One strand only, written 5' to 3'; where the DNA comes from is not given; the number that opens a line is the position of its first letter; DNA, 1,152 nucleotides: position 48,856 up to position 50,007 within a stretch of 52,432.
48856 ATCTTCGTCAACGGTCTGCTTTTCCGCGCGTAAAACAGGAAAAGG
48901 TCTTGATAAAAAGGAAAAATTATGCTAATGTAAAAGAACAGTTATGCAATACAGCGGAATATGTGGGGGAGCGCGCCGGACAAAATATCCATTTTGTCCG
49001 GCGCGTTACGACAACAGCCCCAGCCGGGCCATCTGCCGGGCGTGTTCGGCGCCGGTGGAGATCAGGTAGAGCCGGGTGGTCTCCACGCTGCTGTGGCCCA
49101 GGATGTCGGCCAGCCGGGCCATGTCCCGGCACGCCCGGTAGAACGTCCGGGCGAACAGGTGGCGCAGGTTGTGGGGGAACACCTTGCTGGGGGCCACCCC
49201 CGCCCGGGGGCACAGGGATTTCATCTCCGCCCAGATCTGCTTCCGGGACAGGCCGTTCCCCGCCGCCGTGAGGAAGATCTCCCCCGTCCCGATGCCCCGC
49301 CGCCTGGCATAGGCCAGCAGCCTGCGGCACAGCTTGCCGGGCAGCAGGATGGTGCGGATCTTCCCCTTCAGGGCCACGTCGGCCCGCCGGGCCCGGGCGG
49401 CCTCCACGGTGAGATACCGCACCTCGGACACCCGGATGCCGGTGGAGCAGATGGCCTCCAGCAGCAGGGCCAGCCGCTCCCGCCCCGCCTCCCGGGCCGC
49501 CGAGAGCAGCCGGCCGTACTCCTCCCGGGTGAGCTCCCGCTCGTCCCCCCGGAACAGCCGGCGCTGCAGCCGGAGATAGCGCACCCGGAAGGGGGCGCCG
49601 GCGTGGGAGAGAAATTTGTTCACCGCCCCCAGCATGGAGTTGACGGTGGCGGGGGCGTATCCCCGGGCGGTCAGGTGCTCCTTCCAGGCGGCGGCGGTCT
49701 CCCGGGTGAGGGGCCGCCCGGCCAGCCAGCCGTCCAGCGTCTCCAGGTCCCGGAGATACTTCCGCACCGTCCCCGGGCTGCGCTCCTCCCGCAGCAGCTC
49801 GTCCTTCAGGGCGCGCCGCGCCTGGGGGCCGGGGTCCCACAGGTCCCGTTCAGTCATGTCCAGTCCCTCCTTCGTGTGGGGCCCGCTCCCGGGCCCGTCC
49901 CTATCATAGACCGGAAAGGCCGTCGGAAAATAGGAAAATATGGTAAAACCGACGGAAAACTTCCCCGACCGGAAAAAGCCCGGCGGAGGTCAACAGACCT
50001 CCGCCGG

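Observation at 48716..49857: Candidate invertible promoter switch (phase variation) for a 3159-aa SLH-anchored adhesin-like protein, with adjacent tyrosine recombinase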

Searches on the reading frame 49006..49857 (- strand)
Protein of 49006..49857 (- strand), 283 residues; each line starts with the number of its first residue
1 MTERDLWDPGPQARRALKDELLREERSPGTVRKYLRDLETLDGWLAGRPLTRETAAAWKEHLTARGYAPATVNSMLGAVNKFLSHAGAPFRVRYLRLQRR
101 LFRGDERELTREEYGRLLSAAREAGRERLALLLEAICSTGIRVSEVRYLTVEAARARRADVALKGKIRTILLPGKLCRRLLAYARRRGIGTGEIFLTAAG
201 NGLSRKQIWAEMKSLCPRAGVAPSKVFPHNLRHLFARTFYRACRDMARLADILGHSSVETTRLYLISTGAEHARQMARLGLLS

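Call 6: search_protein_families(library=pfam, proteins=[window:49006-49857:-])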
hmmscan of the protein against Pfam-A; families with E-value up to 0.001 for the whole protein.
window:49006-49857:- (283 aa): 2 families
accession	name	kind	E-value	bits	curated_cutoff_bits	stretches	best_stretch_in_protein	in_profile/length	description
PF00589.27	Phage_integrase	-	4.7e-21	75.7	27.1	1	109-265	3-166/172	Phage integrase family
PF02899.23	Phage_int_SAM_1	-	7.5e-07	29.8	22.3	1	21-84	8-77/83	Phage integrase, N-terminal SAM-like domain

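Call 8: find_encoding_contigs(protein=window:49006-49857:-, flank=4000, max_places=10)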
Protein window:49006-49857:- (283 aa): 22 contigs read that carry it; 10 places shown.
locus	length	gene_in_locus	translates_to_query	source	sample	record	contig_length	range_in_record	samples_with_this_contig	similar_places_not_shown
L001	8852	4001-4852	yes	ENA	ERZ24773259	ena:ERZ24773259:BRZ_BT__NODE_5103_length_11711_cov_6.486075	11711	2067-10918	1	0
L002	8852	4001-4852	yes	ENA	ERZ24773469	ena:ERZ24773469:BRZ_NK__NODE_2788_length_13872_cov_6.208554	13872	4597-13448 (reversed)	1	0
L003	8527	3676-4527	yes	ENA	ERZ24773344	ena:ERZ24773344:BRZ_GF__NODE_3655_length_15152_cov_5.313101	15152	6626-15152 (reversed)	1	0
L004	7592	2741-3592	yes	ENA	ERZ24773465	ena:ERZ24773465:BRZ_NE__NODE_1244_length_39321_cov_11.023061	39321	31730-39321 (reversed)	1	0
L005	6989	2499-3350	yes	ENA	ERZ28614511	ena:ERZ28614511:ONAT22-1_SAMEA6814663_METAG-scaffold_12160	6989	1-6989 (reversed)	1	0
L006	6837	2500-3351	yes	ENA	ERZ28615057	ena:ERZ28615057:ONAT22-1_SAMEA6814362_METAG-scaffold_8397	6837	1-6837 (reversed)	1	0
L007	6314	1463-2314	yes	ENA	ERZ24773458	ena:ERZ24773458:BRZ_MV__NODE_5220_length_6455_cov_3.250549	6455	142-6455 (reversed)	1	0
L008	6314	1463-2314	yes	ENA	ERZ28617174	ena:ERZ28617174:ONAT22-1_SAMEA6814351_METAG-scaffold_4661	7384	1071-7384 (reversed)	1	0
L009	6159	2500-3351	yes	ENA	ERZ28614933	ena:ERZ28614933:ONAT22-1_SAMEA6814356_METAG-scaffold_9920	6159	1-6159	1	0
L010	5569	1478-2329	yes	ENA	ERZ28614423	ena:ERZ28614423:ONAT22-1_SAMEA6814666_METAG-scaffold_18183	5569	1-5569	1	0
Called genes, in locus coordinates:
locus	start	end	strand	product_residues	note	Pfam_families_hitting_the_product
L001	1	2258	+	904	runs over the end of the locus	PF01588:tRNA_bind, PF03483:B3_4, PF03484:B5, PF17759:tRNA_synthFbeta, PF03147:FDX-ACB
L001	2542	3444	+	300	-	PF02645:DegV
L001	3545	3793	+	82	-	PF06135:IreB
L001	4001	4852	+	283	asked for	PF02899:Phage_int_SAM_1 (weak), PF00589:Phage_integrase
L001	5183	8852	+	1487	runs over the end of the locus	?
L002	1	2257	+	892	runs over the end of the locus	?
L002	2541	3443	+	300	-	PF02645:DegV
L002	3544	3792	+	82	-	PF06135:IreB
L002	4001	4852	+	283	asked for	PF02899:Phage_int_SAM_1 (weak), PF00589:Phage_integrase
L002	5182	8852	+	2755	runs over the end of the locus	?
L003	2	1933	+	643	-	?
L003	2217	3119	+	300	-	PF02645:DegV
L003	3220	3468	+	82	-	PF06135:IreB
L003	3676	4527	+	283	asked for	PF02899:Phage_int_SAM_1 (weak), PF00589:Phage_integrase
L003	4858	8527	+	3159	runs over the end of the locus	PF13306:LRR_5, PF13855:LRR_8 (faint), PF18657:YDG, PF18676:MBG_2 (weak), PF00395:SLH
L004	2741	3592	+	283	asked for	PF02899:Phage_int_SAM_1 (weak), PF00589:Phage_integrase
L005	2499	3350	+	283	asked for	PF02899:Phage_int_SAM_1 (weak), PF00589:Phage_integrase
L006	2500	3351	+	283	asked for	PF02899:Phage_int_SAM_1 (weak), PF00589:Phage_integrase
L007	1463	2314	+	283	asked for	PF02899:Phage_int_SAM_1 (weak), PF00589:Phage_integrase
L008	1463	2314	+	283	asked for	PF02899:Phage_int_SAM_1 (weak), PF00589:Phage_integrase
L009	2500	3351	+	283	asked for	PF02899:Phage_int_SAM_1 (weak), PF00589:Phage_integrase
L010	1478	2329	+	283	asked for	PF02899:Phage_int_SAM_1 (weak), PF00589:Phage_integrase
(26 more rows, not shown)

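Call 27: search_protein_families(library=ncbifam, proteins=[window:49006-49857:-], max_evalue=0.001)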
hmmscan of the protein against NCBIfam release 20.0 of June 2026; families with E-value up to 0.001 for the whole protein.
window:49006-49857:- (283 aa): 10 families
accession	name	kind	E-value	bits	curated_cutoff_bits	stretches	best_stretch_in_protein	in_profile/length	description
NF040815.2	recomb_XerA_Arch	equivalog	4.1e-33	115.1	220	1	21-266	7-253/263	site-specific tyrosine recombinase/integron integrase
TIGR02225.1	recomb_XerD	equivalog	2.8e-26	92.5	329.6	1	24-265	11-272/290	site-specific tyrosine recombinase XerD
NF001399.0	PRK00283.1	subfamily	1.7e-25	89.9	279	1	26-265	22-281/300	tyrosine recombinase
TIGR02224.1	recomb_XerC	equivalog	5.6e-25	88.3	335.15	1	24-265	11-275/295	tyrosine recombinase XerC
NF003462.0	PRK05084.1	equivalog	1.5e-11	43.6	267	1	126-276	194-353/360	tyrosine recombinase XerS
TIGR02249.1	integrase_gron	subfamily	7.2e-10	38.7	265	1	207-264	241-297/315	integron integrase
NF002331.0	PRK01287.1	subfamily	1.6e-09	37.2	371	1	131-264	166-309/365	site-specific tyrosine recombinase XerC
NF011946.0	PRK15417.1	equivalog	3.4e-06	26.5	435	1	217-265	266-313/337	integron integrase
NF007370.0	PRK09870.1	subfamily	1.5e-05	24.7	221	1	193-268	106-180/200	tyrosine-type DNA invertase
NF007371.0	PRK09871.1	subfamily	9.8e-05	22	222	1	191-277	99-184/198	tyrosine-type DNA invertase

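Call 28: find_homologous_proteins(query=window:49006-49857:-, max_evalue=1e-20)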
Query window:49006-49857:- (283 aa): 8000 proteins with E <= 1e-20 among 8000 candidates; the best 120 are listed.
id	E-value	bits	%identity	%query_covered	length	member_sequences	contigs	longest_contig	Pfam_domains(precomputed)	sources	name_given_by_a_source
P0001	8.3e-174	595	97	100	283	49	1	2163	PF00589.28,PF02899.24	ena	-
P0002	1.1e-125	437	72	100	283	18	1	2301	PF00589.28,PF02899.24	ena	-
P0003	1.4e-121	424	73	92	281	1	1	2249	PF00589.28,PF02899.24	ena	-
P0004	1.7e-121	423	74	92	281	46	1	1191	PF00589.28,PF02899.24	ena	-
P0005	3.5e-121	422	73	92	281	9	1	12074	PF00589.28,PF02899.24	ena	-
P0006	3.1e-120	419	72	96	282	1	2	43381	PF00589.28,PF02899.24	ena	-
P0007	6.4e-120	418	73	92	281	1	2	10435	PF00589.28,PF02899.24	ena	-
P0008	8.3e-120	418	73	92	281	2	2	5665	PF00589.28,PF02899.24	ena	-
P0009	2.0e-118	413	69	100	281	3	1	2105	PF13495.13,PF00589.28,PF02899.24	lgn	-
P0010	4.9e-118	412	71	92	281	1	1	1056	PF00589.28,PF02899.24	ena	-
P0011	3.1e-117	409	72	94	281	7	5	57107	PF00589.28,PF02899.24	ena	-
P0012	9.8e-117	408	72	92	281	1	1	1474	PF00589.28,PF02899.24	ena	-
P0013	3.6e-116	406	71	93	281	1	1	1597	PF00589.28,PF02899.24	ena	-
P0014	6.4e-116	405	68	95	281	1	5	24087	PF00589.28,PF02899.24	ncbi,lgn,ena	-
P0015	1.3e-115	404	71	95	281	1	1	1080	PF00589.28,PF02899.24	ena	-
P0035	7.5e-114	398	72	94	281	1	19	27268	PF00589.28,PF02899.24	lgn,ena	-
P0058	3.5e-113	396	65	100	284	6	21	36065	PF00589.28,PF02899.24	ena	-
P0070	8.4e-113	395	69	92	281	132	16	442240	PF00589.28,PF02899.24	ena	-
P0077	1.0e-112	395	66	94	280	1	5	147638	PF00589.28,PF02899.24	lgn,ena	-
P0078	1.0e-112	395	68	93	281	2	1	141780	PF13495.13,PF00589.28,PF02899.24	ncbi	-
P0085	1.2e-112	394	65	96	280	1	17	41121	PF00589.28,PF02899.24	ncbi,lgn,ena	-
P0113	3.1e-112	393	68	93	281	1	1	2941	PF00589.28,PF02899.24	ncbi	-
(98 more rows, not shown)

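Call 29: find_encoding_contigs(protein=P0070, flank=3500, max_places=10)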
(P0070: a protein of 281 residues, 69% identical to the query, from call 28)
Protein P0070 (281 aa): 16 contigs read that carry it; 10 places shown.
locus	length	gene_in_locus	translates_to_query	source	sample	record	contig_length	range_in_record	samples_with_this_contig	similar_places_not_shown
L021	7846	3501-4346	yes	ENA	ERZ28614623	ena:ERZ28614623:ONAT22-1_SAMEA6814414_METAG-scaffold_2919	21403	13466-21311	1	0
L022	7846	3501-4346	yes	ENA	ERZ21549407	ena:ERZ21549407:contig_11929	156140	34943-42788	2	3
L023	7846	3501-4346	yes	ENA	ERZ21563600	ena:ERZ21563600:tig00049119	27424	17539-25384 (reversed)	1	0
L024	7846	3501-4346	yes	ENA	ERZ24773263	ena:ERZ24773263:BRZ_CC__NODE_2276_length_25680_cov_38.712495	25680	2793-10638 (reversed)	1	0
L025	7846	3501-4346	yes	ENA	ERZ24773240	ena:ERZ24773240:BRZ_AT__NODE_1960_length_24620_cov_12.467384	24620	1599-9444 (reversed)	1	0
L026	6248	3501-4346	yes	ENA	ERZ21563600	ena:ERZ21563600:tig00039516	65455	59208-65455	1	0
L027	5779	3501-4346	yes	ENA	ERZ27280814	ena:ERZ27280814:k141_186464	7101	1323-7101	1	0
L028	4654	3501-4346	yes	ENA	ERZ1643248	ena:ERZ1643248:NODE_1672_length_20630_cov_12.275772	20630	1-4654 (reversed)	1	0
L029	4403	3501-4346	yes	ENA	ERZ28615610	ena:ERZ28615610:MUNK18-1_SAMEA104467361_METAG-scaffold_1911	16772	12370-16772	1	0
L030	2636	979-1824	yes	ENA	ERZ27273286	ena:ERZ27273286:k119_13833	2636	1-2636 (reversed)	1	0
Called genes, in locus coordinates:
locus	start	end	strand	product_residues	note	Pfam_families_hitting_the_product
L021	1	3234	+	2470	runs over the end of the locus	-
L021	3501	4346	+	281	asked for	PF02899:Phage_int_SAM_1, PF00589:Phage_integrase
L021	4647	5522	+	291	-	PF02899:Phage_int_SAM_1 (weak)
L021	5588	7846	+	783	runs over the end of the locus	?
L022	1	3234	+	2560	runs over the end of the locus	-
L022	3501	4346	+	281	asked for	PF02899:Phage_int_SAM_1, PF00589:Phage_integrase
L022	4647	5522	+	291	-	PF02899:Phage_int_SAM_1 (weak)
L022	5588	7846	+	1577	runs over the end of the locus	PF00092:VWA (weak), PF00395:SLH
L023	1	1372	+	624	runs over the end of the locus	PF05738:Cna_B, PF09479:Flg_new (weak), PF05738:Cna_B (weak)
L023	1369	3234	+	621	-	-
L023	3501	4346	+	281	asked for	PF02899:Phage_int_SAM_1, PF00589:Phage_integrase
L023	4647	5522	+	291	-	PF02899:Phage_int_SAM_1 (weak)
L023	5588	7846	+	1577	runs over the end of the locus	PF00092:VWA (weak), PF00395:SLH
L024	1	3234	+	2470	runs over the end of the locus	-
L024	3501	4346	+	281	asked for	PF02899:Phage_int_SAM_1, PF00589:Phage_integrase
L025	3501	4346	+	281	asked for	PF02899:Phage_int_SAM_1, PF00589:Phage_integrase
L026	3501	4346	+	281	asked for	PF02899:Phage_int_SAM_1, PF00589:Phage_integrase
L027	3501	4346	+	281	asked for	PF02899:Phage_int_SAM_1, PF00589:Phage_integrase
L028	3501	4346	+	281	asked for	PF02899:Phage_int_SAM_1, PF00589:Phage_integrase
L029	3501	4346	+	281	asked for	PF02899:Phage_int_SAM_1, PF00589:Phage_integrase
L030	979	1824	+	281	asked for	PF02899:Phage_int_SAM_1, PF00589:Phage_integrase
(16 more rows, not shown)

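Call 30: find_encoding_contigs(protein=P0058, flank=3500, max_places=10)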
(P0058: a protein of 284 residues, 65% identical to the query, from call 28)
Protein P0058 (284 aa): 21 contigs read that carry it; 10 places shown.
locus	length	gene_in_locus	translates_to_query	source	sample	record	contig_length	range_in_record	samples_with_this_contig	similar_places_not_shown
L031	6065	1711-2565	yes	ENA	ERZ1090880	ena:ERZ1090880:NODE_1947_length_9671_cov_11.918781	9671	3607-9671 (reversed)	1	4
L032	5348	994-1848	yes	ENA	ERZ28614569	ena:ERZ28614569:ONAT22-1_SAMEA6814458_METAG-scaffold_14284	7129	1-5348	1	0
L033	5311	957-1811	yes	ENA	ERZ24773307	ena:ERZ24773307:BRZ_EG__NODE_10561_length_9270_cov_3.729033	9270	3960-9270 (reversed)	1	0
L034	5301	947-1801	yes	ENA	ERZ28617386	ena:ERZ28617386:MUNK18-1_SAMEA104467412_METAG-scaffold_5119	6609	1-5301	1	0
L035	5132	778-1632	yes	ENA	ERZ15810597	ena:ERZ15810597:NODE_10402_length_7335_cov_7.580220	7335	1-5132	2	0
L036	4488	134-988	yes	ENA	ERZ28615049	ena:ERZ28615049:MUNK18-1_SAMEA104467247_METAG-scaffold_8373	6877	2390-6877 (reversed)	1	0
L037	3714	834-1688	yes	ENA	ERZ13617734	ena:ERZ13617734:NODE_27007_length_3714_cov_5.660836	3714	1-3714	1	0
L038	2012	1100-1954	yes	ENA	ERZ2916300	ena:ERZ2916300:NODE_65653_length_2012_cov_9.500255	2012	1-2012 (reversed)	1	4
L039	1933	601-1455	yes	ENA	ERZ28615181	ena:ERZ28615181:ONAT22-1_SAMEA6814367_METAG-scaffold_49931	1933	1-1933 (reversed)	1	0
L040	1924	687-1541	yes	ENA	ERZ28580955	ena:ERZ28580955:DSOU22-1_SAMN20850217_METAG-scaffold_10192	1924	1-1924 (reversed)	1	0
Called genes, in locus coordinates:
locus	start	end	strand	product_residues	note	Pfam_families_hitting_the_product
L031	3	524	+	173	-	?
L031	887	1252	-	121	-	PF01934:HepT-like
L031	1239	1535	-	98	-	PF01909:NTP_transf_2, PF18765:Polbeta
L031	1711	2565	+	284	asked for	PF02899:Phage_int_SAM_1, PF00589:Phage_integrase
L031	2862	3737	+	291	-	PF02899:Phage_int_SAM_1 (faint)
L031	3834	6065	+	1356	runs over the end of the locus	PF09479:Flg_new, PF18998:Flg_new_2 (weak), PF00395:SLH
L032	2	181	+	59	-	?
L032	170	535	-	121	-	PF01934:HepT-like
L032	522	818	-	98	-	PF01909:NTP_transf_2, PF18765:Polbeta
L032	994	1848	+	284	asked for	PF02899:Phage_int_SAM_1, PF00589:Phage_integrase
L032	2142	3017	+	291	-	PF02899:Phage_int_SAM_1 (faint)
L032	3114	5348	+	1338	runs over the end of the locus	?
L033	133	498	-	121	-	PF01934:HepT-like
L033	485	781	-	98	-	PF01909:NTP_transf_2, PF18765:Polbeta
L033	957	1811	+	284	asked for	PF02899:Phage_int_SAM_1, PF00589:Phage_integrase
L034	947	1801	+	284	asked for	PF02899:Phage_int_SAM_1, PF00589:Phage_integrase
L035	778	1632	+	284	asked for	PF02899:Phage_int_SAM_1, PF00589:Phage_integrase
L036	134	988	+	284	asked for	PF02899:Phage_int_SAM_1, PF00589:Phage_integrase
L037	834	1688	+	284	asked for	PF02899:Phage_int_SAM_1, PF00589:Phage_integrase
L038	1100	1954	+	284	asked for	PF02899:Phage_int_SAM_1, PF00589:Phage_integrase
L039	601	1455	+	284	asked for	PF02899:Phage_int_SAM_1, PF00589:Phage_integrase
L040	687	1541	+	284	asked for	PF02899:Phage_int_SAM_1, PF00589:Phage_integrase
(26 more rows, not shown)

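Call 45: list_cluster_members(proteins=[P0014, P0078, P0085, P0113, P0001])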
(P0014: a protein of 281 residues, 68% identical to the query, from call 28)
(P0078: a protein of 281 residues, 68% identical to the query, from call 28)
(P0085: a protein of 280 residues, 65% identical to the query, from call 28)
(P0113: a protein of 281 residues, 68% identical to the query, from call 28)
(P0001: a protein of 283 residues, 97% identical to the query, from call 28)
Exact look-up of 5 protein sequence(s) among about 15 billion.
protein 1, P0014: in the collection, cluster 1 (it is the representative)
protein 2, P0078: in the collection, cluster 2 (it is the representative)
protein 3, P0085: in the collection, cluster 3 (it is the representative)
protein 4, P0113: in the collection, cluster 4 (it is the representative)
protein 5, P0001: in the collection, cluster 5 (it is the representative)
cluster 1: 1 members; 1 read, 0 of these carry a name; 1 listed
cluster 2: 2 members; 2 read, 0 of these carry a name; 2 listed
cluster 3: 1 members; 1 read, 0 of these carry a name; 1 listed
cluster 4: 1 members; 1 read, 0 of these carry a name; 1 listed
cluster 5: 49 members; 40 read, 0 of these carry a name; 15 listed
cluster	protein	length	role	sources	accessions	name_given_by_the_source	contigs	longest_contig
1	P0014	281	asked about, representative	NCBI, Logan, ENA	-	-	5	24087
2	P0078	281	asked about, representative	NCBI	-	-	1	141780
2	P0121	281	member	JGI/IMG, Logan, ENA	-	-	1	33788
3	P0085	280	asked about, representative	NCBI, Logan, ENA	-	-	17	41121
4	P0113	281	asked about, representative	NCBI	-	-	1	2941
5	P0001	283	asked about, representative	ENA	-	-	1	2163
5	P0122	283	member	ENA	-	-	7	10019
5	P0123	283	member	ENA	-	-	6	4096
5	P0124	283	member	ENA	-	-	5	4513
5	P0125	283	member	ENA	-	-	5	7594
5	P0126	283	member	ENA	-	-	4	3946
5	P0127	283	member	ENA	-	-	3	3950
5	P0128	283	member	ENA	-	-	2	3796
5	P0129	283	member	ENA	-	-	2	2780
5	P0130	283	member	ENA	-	-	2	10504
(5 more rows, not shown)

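Call 46: find_encoding_contigs(protein=P0122, flank=1500, max_places=10)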
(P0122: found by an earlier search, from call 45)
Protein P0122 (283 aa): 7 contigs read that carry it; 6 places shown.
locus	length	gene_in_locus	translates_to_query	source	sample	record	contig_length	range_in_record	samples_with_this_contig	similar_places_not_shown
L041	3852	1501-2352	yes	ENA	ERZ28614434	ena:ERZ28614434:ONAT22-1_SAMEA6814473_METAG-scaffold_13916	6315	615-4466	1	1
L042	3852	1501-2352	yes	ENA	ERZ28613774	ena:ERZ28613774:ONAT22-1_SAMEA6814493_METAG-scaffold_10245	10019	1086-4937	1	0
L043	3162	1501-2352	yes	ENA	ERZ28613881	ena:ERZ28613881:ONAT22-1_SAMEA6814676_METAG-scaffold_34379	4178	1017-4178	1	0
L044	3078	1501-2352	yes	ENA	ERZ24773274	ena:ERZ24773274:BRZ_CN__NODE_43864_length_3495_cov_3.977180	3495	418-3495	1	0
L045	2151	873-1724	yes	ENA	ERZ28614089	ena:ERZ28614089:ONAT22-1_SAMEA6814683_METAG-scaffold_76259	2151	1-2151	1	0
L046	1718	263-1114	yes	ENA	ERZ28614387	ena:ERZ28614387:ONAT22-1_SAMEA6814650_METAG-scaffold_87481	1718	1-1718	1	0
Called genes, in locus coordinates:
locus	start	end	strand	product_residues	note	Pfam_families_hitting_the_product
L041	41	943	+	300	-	PF02645:DegV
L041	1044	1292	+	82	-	PF06135:IreB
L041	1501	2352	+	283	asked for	PF02899:Phage_int_SAM_1 (weak), PF00589:Phage_integrase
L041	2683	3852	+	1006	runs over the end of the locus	?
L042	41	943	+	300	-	PF02645:DegV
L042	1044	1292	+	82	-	PF06135:IreB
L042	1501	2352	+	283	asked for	PF02899:Phage_int_SAM_1 (weak), PF00589:Phage_integrase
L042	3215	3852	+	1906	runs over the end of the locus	?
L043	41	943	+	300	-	PF02645:DegV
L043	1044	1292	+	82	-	PF06135:IreB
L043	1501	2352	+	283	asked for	PF02899:Phage_int_SAM_1 (weak), PF00589:Phage_integrase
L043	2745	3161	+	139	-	?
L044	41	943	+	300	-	PF02645:DegV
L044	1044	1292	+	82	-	PF06135:IreB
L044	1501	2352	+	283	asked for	PF02899:Phage_int_SAM_1 (weak), PF00589:Phage_integrase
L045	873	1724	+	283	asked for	PF02899:Phage_int_SAM_1 (weak), PF00589:Phage_integrase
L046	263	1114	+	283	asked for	PF02899:Phage_int_SAM_1 (weak), PF00589:Phage_integrase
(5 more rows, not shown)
